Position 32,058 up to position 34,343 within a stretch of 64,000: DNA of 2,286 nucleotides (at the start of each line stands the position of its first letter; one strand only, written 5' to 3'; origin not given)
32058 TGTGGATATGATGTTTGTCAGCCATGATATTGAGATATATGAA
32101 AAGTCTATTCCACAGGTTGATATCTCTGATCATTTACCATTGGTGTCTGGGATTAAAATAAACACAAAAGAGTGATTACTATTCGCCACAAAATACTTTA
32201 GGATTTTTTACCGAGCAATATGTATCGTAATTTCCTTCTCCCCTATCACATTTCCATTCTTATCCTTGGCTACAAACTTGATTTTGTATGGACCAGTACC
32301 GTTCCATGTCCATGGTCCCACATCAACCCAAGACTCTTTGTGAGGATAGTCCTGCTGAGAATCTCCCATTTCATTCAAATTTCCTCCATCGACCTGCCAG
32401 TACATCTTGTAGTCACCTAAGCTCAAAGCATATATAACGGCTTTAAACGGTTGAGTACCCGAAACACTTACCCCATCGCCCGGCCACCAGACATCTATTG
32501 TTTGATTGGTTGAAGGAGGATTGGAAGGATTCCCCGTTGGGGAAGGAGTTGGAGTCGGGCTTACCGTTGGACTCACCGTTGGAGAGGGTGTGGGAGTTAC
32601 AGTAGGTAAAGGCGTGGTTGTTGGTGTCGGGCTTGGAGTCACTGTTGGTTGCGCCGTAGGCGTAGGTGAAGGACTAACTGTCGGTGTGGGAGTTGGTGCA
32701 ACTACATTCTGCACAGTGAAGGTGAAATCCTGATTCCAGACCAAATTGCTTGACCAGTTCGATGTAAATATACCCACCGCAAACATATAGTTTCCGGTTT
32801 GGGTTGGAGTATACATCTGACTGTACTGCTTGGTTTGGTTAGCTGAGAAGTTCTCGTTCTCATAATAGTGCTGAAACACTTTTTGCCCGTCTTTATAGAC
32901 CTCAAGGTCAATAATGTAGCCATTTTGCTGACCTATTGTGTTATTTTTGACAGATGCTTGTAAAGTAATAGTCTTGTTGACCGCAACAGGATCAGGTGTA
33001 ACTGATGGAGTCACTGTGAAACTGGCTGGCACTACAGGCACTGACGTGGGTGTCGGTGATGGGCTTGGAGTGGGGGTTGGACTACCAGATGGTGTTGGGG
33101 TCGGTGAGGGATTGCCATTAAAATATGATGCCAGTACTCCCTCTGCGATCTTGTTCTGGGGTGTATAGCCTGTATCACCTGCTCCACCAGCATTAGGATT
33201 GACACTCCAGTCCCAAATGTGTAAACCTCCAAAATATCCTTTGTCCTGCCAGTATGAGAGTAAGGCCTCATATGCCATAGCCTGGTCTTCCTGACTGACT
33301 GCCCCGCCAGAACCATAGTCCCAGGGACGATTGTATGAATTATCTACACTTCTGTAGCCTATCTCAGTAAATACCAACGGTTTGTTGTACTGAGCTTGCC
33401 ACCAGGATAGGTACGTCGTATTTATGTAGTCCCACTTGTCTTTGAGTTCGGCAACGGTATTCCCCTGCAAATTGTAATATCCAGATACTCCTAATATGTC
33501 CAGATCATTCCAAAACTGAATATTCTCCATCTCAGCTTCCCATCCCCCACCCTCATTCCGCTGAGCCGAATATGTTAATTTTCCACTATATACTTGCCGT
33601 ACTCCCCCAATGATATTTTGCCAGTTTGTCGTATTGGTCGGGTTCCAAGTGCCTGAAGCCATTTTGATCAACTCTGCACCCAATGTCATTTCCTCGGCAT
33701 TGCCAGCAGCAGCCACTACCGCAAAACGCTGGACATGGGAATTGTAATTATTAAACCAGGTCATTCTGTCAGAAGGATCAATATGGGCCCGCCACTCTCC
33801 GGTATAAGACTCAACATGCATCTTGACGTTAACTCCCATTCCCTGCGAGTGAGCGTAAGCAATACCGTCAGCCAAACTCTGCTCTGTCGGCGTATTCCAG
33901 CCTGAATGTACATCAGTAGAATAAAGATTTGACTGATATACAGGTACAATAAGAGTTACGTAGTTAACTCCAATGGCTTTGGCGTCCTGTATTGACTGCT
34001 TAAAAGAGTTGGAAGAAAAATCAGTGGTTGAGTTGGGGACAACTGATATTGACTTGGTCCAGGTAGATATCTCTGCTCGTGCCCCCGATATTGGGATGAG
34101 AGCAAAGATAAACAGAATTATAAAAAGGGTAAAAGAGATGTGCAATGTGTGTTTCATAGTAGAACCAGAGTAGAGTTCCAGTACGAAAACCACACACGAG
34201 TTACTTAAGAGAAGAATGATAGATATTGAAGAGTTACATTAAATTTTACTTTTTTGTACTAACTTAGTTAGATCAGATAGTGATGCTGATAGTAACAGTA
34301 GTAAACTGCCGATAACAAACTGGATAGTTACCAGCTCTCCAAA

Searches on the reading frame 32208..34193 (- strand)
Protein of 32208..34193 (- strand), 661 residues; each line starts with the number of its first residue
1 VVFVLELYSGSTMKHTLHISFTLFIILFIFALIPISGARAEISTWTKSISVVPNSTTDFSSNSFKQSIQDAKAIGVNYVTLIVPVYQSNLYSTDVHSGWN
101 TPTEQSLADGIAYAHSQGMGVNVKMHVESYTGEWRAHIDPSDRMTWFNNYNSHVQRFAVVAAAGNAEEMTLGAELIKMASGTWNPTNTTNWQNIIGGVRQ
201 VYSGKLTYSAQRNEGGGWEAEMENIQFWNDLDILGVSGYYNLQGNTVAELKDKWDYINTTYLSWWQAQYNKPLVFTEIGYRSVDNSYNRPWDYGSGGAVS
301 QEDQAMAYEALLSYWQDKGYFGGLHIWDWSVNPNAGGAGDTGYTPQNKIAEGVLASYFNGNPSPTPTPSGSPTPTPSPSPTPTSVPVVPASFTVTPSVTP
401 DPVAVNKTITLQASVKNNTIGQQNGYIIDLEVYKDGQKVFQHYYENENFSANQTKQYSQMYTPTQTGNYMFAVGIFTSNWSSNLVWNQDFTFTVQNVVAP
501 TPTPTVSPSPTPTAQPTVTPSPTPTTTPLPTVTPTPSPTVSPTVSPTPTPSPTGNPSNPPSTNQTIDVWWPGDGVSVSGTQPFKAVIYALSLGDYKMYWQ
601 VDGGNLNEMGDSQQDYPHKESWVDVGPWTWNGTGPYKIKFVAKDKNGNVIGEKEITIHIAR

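Call 29: search_protein_families(library=pfam, proteins=[window:32208-34193:-], max_evalue=0.001)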
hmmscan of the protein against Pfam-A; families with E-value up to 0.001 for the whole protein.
window:32208-34193:- (661 aa): 3 families
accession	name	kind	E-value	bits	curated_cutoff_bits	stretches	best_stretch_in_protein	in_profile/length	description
PF22612.2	GH113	-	1.8e-46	159.3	27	1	57-345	10-286/289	Glycoside Hydrolase Family 113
PF07705.17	CARDB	-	0.00013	22.6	22.7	1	392-474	4-82/101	CARDB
PF13584.12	BatD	-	0.00037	21.5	24.1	1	397-469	2-69/92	BatD DUF11 like domain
